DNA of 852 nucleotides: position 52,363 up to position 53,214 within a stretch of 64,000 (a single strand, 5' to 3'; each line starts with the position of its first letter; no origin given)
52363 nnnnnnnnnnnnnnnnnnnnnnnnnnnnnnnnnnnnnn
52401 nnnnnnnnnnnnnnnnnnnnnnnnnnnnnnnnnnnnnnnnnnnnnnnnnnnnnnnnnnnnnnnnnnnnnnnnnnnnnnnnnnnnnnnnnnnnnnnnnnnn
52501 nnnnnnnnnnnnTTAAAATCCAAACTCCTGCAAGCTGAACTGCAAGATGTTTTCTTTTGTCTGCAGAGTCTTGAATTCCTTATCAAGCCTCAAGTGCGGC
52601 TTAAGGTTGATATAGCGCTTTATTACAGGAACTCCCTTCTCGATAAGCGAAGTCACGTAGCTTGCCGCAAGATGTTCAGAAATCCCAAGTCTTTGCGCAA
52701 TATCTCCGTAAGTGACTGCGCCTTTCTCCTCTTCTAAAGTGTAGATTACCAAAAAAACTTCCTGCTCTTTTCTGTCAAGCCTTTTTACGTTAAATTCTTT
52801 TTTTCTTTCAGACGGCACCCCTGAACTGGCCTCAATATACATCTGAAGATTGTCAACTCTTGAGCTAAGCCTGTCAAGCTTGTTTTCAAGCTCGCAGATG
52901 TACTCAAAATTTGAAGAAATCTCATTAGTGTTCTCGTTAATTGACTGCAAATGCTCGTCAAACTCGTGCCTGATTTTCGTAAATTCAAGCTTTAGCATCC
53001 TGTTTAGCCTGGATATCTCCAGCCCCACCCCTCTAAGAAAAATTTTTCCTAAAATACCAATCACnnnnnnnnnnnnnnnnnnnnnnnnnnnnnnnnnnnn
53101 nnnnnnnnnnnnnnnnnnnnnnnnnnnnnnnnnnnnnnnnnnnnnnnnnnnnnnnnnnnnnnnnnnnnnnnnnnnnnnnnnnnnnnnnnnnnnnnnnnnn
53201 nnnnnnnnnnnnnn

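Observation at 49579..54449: Plasmid/provirus-like island: ImmA-like protease, Zn-ribbon, tyrosine recombinase, two wHTH proteins, AT-rich block and iterons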

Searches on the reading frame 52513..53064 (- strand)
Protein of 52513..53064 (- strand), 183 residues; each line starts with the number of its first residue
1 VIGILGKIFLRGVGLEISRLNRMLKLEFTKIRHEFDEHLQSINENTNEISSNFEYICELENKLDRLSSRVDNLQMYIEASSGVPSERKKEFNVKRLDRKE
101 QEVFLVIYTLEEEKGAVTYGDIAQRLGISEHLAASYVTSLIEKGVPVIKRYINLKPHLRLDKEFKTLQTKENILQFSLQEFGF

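Call 4: search_protein_families(library=pfam, proteins=[window:52513-53064:-], max_evalue=0.1)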
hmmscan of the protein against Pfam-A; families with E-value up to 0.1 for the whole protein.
window:52513-53064:- (183 aa): 13 families
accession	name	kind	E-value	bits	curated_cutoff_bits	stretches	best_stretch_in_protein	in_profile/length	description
PF01325.25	Fe_dep_repress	-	7.4e-05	23.3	26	1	98-130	4-36/60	Iron dependent repressor, N-terminal DNA binding domain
PF08279.18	HTH_11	-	0.00011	22.4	25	1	106-149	5-48/55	HTH domain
PF13412.12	HTH_24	-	0.0011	19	21.9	1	113-145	14-46/48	Winged helix-turn-helix DNA-binding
PF05531.17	NPV_P10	-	0.0024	18.8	29.8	1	34-78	15-59/75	Nucleopolyhedrovirus P10 protein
PF12802.13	MarR_2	-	0.0044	17.6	27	1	104-144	8-48/61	MarR family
PF04545.22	Sigma70_r4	-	0.0076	16.2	24.1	1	94-130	3-34/50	Sigma-70, region 4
PF04157.22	EAP30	-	0.0095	16.1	26.8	1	88-146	153-215/219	EAP30/Vps36 family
PF10046.14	BLOC1_2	-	0.031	15.1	33.4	0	34-77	45-88/96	Biogenesis of lysosome-related organelles complex-1 subunit 2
PF21984.2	DnaD_N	-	0.034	14.8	27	1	96-149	12-68/101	DnaD N-terminal domain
PF05377.16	FlaC_arch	-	0.035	14.9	27.8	0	57-79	3-25/55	Flagella accessory protein C (FlaC)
PF08281.18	Sigma70_r4_2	-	0.037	14.1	25.7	0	95-136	10-46/54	Sigma-70, region 4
PF22451.2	NirdL-like_HTH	-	0.044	13.8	27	0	119-145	19-45/47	Siroheme decarboxylase NirDL-like HTH domain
PF17082.10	Spc29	-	0.053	13.8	31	1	29-79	121-171/245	Spindle Pole Component 29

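Call 10: search_protein_families(library=ncbifam, proteins=[window:52513-53064:-], max_evalue=0.1)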
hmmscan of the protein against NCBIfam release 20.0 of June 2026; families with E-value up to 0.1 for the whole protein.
window:52513-53064:- (183 aa): 10 families
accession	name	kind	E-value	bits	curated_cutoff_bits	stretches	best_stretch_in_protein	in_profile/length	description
TIGR04523.1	Mplasa_alph_rch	subfamily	0.00098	17.2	270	1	15-114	295-393/745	helix-rich protein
NF053758.1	ChrTpTrnRegChrS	equivalog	0.036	13.8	250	1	95-145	11-57/158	chromate efflux transcriptional regulator ChrS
NF040820.1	trans_reg_LrpA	equivalog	0.037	13.9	250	1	109-154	11-55/141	HTH-type transcriptional regulator LrpA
NF047348.1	HGE-14_Nterm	subfamily_domain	0.039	12.7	100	1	34-89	39-94/434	HGE-14 family type IV secretion system effector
NF040480.1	CGLAU_01105_fam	hypoth_equivalog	0.042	14.1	45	1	28-74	114-160/179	CGLAU_01105 family protein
TIGR00738.1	rrf2_super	superfamily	0.044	13.7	73.3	0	109-144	18-53/132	Rrf2 family transcriptional regulator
NF049872.2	cytotoxin_MakB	equivalog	0.055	12.8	240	1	28-80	130-182/349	alpha-pore-forming cytotoxin subunit MakB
TIGR02937.1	sigma70-ECF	superfamily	0.062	12.9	42.9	0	94-143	116-160/165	sigma-70 family RNA polymerase sigma factor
NF040947.1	trans_reg_LysM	equivalog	0.067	13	180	0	112-151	13-50/136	HTH-type transcriptional regulator LysM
NF008273.0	PRK11050.1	equivalog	0.087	12.5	153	0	106-151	44-89/156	manganese-binding transcriptional regulator MntR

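Call 11: search_protein_families(library=phrogs, proteins=[window:52513-53064:-], max_evalue=0.1)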
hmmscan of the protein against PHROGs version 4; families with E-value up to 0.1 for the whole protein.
window:52513-53064:- (183 aa): 7 families
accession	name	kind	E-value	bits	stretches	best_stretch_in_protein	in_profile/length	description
phrog_3502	-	unknown function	0.0087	17.1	1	91-145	44-100/131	-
phrog_13576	-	other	0.011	17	1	25-79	69-123/126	methyltransferase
phrog_5328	-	unknown function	0.012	17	1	24-112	14-100/101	-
phrog_16326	-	unknown function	0.043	14.4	1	29-153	37-151/222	-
phrog_1123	-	unknown function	0.045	14.6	1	100-145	33-75/112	-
phrog_21168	-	unknown function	0.057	14.5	0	67-123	26-84/145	-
phrog_17058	-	unknown function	0.068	13.9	0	62-107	14-55/63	-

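Call 41: find_homologous_proteins(query=window:52513-53064:-, max_evalue=0.001)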
Query window:52513-53064:- (183 aa): 263 proteins with E <= 0.001 among 355 candidates; the best 120 are listed.
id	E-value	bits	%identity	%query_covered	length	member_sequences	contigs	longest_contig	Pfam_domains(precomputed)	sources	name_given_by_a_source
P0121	2.0e-110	384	99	100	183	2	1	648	-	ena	-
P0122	5.3e-103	360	93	100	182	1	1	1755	PF01325.26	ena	-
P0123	2.3e-85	303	74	100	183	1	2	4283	-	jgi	-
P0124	1.8e-82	293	73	100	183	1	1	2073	-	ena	-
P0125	3.6e-82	292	73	100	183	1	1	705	-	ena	-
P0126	3.7e-82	292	74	100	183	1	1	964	PF08279.19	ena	-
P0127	2.0e-81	290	73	100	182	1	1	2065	-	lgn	-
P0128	2.3e-81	290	72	100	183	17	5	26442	-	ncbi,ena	ncbi:MAG: hypothetical protein AABX32_01910 [Nanoarchaeota archaeon]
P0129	2.9e-81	289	72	100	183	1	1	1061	-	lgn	-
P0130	7.8e-81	288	72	98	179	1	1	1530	-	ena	-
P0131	7.9e-81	288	72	100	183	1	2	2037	PF08279.19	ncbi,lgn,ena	-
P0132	1.7e-80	287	72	100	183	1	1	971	PF08279.19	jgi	-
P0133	1.9e-80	287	73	100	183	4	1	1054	-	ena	-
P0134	2.0e-80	286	73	100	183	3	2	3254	-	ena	-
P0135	3.1e-80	286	71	100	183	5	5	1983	-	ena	-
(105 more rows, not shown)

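Call 77: search_solved_structures(query=A2, max_evalue=1)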
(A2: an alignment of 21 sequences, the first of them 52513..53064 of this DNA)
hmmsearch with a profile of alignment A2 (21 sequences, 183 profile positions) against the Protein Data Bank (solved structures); distinct sequences matched with E-value up to 1: 7.
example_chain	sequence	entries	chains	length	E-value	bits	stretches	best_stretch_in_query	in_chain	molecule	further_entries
5apu_A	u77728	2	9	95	0.022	17.6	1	55-116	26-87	GENERAL CONTROL PROTEIN GCN4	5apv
5apt_A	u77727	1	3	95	0.068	15.9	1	55-116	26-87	GENERAL CONTROL PROTEIN GCN4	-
5apx_A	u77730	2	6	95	0.15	14.8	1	55-116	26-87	GENERAL CONTROL PROTEIN GCN4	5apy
2eqb_B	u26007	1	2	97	0.22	14.3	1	22-101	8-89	Rab guanine nucleotide exchange factor SEC2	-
2z7x_A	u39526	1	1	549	0.44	13.3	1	92-175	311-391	Toll-like receptor 2,Variable lymphocyte receptor B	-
6nig_A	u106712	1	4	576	0.47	13.2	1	92-175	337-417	Toll-like receptor 2,Variable lymphocyte receptor B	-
4zdw_B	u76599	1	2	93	0.63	12.8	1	22-101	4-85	Rab guanine nucleotide exchange factor SEC2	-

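Call 86: search_dna_similar(query=window:52513-53064:-, collection=plasmids, mode=protein, max_evalue=0.001, max_rows=5)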
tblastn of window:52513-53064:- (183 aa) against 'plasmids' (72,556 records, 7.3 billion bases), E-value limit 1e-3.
No match.

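Call 105: predict_structure(alignment_id=A2)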
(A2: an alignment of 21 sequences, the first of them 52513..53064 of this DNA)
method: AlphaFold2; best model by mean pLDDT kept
length: 183 residues; sequences in the alignment: 21
mean_pLDDT: 67.9   pTM: 0.39
mean pLDDT of the five models: 67.9, 64.4, 60.1, 52.7, 51.2
residues with pLDDT >= 90: 11; 70-90: 89; 50-70: 55; < 50: 28
segments of 3 or more residues with pLDDT < 50: 158-183
pLDDT, mean of each block of 10 residues (from residue 1): 51 61 76 77 75 69 74 69 55 72 83 81 92 87 70 52 43 43 36
secondary structure, 60 per line:
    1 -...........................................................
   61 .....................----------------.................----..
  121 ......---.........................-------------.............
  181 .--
elements in order: H2-81 H98-114 H119-126 H130-154 H168-181

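Call 109: fold_search(model_id=the predicted structure, library=pdb)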
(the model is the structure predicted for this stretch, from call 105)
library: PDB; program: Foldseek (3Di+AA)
matches with E <= 10: 1246; with E <= 0.001: 0
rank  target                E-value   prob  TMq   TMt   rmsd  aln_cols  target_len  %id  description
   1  9w4w                  4.3e-02  1.00  0.23  0.27   2.5        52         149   29  Structure of transcription factor in complex with L-Ile (released 2026-03-25)
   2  7fby                  5.9e-02  0.99  0.23  0.26   2.6        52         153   27  Crystal Structure of PH0140 from Pyrococcus horikosii OT3 (released 2022-07-20)
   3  3k2z_A                7.5e-02  1.00  0.27  0.25   1.0        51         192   27  Crystal structure of a LexA protein from Thermotoga maritima (released 2010-10-06)
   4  9w4v_A                9.1e-02  0.99  0.22  0.26   2.6        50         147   28  Structure of transcription factor in complex with D-allo-Ile (released 2026-03-25)
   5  3k2z_B                1.0e-01  1.00  0.26  0.25   1.2        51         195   27  Crystal structure of a LexA protein from Thermotoga maritima (released 2010-10-06)
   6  3klo_B                1.2e-01  0.96  0.22  0.19  10.1        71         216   22  Vibrio cholerae VpsT bound to c-di-GMP (released 2010-02-09)
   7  3kln_B                1.2e-01  0.87  0.22  0.19  12.5        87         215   18  Vibrio cholerae VpsT (released 2010-02-09)
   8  2dbb_B                1.2e-01  0.98  0.22  0.27   2.9        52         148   23  Crystal structure of PH0061 (released 2006-06-15)
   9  3qp6                  1.6e-01  0.96  0.24  0.17   6.6        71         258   22  Crystal structure of CviR (Chromobacterium violaceum 12472) bound to C6-HSL (released 2011-03-30)
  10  2dbb_A                1.8e-01  0.97  0.22  0.27   2.6        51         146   24  Crystal structure of PH0061 (released 2006-06-15)
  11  6ide_B                1.8e-01  0.75  0.26  0.21  11.6       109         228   16  Crystal structure of the Vibrio cholera VqmA-Ligand-DNA complex provides molecular mechanisms for drug design (released 2019-01-16)
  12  7r3h_C                1.9e-01  0.87  0.22  0.18   7.7        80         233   24  PROSS optimitzed variant of RhlR (75 mutations) in complex with native autoinducer C4-HSL (released 2022-12-14)
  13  8zwn_B                2.0e-01  0.97  0.27  0.24   4.5        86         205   20  Crystal structure of DNA-binding transcriptional activator EvgA from Escherichia coli str. K-12 substr. MG1655 (released 2025-06-18)
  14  2ao9_H                2.2e-01  0.30  0.21  0.28  12.3        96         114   19  Structural Genomics, The crystal structure of a Phage protein (phBC6A51) from Bacillus cereus ATCC 14579 (released 2005-09-27)
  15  2h09                  2.3e-01  0.99  0.22  0.32   1.9        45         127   31  Crystal structure of diphtheria toxin repressor like protein from E. coli (released 2007-05-15)
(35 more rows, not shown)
